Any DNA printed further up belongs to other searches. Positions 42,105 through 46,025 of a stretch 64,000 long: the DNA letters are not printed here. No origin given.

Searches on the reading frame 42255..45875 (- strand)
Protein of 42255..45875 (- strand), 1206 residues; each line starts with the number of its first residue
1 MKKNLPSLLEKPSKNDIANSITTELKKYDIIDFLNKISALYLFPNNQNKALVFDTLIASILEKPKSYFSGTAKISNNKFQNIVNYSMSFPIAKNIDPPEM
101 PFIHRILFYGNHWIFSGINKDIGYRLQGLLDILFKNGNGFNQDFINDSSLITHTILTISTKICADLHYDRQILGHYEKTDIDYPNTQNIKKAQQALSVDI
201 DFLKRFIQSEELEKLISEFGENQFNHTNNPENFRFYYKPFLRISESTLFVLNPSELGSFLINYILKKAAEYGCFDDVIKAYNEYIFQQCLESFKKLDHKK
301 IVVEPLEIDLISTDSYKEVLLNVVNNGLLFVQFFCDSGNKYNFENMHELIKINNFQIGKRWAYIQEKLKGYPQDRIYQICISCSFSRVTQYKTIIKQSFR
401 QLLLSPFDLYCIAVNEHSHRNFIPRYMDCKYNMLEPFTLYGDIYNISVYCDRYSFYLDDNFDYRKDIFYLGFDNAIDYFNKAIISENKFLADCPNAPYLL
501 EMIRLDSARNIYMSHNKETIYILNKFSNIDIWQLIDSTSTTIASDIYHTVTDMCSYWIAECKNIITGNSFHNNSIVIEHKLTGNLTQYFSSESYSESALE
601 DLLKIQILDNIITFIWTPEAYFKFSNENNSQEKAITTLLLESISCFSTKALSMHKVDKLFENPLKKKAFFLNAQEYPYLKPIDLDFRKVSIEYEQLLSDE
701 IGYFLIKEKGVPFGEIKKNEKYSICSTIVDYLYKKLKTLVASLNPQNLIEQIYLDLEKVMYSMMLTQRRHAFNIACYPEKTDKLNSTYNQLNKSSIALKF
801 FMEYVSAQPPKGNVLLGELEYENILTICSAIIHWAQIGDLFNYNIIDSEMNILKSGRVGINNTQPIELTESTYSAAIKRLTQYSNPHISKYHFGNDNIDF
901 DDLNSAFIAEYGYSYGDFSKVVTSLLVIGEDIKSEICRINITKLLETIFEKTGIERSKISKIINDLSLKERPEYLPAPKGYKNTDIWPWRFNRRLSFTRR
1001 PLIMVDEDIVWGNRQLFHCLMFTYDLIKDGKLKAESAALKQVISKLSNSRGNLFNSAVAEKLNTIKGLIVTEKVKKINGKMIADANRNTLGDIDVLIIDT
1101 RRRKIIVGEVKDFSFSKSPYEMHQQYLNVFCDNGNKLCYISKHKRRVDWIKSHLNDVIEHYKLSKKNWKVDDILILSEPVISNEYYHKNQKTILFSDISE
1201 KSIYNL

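Call 68: search_protein_families(library=padloc, proteins=[window:42255-45875:-], max_evalue=0.00001)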
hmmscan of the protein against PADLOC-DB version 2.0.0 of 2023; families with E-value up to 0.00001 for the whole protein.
window:42255-45875:- (1206 aa): 1 family
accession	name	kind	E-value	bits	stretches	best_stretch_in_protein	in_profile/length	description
PDLC02221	Upx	-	5.6e-27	91.5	1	901-1160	965-1227/1271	-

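Call 74: search_protein_families(library=pfam, proteins=[window:42255-45875:-], max_evalue=0.00001)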
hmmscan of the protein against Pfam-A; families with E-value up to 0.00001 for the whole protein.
window:42255-45875:- (1206 aa): 0 families
